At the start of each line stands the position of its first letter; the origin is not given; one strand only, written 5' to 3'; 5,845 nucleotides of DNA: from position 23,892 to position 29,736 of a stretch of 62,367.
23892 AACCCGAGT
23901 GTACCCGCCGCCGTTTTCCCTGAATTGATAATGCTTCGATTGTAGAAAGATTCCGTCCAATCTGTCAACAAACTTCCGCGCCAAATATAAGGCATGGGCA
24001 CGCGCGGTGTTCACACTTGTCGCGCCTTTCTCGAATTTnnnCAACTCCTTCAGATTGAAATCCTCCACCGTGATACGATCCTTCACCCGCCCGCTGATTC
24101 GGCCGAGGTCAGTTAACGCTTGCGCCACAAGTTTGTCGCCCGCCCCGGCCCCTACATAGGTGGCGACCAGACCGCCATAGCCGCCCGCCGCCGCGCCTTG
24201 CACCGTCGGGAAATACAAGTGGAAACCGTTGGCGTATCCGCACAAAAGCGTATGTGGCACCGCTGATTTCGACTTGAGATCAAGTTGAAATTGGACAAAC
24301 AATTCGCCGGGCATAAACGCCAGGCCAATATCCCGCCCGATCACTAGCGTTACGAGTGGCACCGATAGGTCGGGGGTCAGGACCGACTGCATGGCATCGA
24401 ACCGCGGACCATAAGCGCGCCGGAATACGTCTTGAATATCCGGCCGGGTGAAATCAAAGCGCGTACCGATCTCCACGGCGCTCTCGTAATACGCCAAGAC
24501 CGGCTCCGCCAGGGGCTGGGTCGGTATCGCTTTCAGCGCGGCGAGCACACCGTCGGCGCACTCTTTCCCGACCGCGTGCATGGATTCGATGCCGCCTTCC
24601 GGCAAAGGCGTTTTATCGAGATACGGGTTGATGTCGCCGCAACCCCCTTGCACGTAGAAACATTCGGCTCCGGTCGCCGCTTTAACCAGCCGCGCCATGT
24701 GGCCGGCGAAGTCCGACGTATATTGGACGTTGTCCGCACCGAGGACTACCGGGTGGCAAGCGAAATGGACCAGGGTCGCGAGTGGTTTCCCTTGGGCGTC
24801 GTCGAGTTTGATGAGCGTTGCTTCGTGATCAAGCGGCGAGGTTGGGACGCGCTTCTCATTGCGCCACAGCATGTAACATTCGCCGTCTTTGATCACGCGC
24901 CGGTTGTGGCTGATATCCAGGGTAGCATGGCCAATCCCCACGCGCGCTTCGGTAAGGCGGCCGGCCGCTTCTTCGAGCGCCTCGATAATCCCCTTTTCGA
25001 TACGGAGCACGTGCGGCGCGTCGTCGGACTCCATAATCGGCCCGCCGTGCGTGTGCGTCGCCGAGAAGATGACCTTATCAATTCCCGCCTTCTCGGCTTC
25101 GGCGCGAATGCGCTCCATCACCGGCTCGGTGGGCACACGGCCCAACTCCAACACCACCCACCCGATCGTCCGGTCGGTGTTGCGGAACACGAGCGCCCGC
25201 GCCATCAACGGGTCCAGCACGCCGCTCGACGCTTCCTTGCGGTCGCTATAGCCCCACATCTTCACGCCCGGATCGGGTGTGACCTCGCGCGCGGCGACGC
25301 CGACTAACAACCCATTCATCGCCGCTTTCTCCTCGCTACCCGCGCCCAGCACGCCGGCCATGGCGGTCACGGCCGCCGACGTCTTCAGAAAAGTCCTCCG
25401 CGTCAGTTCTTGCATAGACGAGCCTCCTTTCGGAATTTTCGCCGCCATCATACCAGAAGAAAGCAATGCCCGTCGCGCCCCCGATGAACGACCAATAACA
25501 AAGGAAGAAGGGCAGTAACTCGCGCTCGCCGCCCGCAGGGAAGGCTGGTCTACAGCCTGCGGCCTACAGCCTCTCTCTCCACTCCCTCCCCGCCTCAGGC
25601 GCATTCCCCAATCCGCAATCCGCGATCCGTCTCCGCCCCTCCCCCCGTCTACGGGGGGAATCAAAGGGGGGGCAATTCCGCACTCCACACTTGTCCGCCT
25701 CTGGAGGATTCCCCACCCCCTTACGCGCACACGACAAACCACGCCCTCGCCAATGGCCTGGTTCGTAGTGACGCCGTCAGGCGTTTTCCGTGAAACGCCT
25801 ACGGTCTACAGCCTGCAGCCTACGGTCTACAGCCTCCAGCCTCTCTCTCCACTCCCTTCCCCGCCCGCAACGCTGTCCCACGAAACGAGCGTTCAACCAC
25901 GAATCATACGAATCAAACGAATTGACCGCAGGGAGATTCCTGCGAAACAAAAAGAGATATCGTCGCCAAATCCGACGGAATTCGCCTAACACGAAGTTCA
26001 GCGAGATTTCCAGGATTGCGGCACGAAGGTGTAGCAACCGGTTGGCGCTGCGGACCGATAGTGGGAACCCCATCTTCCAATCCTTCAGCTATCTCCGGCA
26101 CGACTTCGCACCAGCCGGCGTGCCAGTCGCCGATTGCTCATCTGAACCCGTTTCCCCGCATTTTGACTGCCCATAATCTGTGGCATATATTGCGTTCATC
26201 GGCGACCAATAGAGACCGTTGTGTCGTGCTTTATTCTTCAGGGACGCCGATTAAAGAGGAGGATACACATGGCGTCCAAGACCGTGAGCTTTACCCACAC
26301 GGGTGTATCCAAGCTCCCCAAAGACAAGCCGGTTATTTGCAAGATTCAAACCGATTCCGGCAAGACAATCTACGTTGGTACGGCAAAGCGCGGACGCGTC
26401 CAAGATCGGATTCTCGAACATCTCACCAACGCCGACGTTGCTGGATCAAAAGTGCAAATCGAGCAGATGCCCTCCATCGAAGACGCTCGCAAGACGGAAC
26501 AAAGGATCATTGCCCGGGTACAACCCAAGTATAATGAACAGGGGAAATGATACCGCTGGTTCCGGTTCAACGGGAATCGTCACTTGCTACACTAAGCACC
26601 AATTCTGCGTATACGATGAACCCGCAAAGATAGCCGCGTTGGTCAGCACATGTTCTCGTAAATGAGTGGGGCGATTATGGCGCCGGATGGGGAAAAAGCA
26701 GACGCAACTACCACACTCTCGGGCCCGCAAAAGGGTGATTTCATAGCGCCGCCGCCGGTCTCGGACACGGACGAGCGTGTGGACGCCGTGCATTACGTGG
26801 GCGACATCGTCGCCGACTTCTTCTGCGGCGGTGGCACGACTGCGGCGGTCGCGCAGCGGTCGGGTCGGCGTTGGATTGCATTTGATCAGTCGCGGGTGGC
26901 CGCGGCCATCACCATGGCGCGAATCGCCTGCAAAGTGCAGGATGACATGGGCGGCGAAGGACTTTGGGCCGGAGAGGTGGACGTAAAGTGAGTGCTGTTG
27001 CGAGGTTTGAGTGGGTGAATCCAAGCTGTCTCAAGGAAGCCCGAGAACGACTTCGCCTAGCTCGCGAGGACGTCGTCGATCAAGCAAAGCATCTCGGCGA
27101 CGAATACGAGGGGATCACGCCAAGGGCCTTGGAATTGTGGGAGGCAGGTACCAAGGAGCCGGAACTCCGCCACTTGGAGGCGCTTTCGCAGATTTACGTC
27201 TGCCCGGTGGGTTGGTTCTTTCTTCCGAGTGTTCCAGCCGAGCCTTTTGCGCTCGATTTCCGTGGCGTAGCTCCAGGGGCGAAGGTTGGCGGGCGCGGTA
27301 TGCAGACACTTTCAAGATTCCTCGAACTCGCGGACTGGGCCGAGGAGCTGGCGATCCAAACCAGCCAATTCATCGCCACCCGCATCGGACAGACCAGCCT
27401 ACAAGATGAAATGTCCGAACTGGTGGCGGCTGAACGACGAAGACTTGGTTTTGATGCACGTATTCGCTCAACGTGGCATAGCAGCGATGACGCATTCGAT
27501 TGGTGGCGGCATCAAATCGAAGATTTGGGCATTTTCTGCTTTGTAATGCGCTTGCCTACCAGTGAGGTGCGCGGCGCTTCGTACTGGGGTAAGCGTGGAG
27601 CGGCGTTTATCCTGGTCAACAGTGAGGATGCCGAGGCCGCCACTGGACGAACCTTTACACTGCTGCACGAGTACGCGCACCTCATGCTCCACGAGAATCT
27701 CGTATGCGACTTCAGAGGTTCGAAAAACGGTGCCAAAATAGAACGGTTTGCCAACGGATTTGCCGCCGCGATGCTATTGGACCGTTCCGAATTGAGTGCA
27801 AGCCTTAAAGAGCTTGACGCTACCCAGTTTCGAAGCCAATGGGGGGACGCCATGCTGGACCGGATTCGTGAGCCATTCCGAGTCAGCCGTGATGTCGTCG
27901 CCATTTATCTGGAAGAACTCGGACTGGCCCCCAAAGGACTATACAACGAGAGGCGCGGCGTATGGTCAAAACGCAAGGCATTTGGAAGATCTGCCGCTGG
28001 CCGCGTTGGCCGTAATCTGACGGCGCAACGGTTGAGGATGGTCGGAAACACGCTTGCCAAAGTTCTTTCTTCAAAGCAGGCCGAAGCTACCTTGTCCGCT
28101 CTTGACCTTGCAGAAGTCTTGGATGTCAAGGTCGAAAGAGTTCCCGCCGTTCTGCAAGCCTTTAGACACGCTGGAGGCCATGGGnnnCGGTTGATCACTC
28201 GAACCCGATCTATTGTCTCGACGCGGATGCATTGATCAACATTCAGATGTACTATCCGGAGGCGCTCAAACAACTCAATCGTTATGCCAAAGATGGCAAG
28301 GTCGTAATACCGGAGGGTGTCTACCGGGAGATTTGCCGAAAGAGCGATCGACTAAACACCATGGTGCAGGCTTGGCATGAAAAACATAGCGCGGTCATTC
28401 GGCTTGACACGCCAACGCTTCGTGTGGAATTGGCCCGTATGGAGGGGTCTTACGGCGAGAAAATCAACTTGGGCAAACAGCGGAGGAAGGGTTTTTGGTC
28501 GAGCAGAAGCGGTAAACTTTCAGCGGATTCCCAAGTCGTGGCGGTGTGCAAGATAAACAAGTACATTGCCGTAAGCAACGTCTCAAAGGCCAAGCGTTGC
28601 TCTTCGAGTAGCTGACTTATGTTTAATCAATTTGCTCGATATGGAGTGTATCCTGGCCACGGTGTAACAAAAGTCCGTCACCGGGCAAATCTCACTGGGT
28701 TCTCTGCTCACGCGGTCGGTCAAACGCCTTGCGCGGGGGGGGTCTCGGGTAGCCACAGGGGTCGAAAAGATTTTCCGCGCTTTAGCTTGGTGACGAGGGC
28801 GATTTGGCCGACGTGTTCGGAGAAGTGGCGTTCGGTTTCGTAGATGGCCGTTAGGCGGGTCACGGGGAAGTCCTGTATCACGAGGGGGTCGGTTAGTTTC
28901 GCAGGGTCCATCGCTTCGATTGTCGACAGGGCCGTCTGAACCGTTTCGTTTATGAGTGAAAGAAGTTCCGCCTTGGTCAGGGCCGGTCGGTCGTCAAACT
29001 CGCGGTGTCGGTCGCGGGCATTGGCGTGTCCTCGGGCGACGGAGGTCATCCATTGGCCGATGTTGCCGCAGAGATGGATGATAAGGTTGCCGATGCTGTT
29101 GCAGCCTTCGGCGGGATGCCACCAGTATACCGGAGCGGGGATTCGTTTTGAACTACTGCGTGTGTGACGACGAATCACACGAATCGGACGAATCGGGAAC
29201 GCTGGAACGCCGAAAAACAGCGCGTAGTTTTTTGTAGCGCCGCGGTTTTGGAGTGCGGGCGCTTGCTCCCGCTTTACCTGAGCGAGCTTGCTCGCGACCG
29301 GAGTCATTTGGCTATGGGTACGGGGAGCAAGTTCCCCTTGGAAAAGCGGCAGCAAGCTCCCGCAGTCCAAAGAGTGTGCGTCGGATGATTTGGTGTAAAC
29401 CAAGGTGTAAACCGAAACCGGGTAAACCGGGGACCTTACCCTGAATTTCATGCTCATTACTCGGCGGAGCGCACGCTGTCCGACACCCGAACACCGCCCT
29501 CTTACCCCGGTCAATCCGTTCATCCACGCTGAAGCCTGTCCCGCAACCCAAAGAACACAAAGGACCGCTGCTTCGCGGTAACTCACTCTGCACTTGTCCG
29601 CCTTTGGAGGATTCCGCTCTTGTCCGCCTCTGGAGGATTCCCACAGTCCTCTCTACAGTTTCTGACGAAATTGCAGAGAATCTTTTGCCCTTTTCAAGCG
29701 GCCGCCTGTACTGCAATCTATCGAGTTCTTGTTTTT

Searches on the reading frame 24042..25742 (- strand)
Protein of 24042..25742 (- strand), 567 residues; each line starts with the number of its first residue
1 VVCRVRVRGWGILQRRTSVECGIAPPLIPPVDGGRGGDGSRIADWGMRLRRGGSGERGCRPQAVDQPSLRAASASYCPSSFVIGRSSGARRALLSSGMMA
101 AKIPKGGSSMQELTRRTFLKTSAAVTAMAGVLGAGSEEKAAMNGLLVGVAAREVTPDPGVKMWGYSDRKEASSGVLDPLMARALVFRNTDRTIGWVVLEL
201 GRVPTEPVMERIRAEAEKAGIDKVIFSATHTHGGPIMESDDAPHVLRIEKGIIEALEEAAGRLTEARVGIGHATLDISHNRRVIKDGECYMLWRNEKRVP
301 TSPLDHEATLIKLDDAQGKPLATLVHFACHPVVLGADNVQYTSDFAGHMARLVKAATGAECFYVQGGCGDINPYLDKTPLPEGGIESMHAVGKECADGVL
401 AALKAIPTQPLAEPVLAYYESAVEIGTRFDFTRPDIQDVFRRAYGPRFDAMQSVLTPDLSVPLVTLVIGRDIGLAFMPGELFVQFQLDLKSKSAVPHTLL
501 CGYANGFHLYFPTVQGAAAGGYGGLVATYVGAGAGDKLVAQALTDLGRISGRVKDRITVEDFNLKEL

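Call 82: search_protein_families(library=pfam, proteins=[window:24042-25742:-], max_evalue=0.00001)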
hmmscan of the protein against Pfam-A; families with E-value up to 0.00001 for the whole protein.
window:24042-25742:- (567 aa): 2 families
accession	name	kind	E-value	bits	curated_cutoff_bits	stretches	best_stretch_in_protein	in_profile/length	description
PF04734.18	Ceramidase_alk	-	2.2e-14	53.4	32.1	1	146-354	2-227/509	Neutral/alkaline non-lysosomal ceramidase, N-terminal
PF10518.14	TAT_signal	-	8.8e-06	25.9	22.7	1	113-130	2-19/21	TAT (twin-arginine translocation) pathway signal sequence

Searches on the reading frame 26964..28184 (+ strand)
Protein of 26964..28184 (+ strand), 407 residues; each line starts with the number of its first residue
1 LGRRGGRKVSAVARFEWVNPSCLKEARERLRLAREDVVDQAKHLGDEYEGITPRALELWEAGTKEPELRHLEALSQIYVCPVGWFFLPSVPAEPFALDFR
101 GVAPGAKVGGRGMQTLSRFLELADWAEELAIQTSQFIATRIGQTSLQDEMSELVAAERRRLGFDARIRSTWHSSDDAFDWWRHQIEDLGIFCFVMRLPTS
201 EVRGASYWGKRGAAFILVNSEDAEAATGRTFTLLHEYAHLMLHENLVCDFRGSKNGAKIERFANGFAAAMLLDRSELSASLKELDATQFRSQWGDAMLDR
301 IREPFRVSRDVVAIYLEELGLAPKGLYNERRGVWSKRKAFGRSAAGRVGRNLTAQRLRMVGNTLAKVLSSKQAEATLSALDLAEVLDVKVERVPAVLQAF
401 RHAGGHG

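Call 82: search_protein_families(library=pfam, proteins=[window:26964-28184:+], max_evalue=0.00001)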
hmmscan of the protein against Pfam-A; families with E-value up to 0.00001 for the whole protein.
window:26964-28184:+ (407 aa): 1 family
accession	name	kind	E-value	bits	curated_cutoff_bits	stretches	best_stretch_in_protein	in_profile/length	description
PF06114.19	Peptidase_M78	-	2.3e-15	56.9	22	1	186-314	2-120/123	IrrE N-terminal-like domain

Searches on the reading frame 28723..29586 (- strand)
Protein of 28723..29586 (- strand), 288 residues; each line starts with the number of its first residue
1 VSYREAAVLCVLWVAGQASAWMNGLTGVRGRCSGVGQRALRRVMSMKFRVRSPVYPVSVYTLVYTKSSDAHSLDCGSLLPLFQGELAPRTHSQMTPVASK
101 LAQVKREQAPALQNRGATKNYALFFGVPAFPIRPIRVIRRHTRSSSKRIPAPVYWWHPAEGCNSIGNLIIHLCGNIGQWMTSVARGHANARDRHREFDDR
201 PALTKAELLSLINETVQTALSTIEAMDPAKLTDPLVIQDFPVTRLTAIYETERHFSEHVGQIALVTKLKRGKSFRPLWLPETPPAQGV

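Call 82: search_protein_families(library=pfam, proteins=[window:28723-29586:-], max_evalue=0.00001)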
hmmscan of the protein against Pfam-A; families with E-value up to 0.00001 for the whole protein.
window:28723-29586:- (288 aa): 2 families
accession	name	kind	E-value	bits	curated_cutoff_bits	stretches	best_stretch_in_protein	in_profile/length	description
PF07609.16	DUF1572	-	7.9e-16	58.7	23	1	142-280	21-160/163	Protein of unknown function (DUF1572)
PF12867.12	DinB_2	-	1.9e-07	32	24.8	1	142-262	9-128/128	DinB superfamily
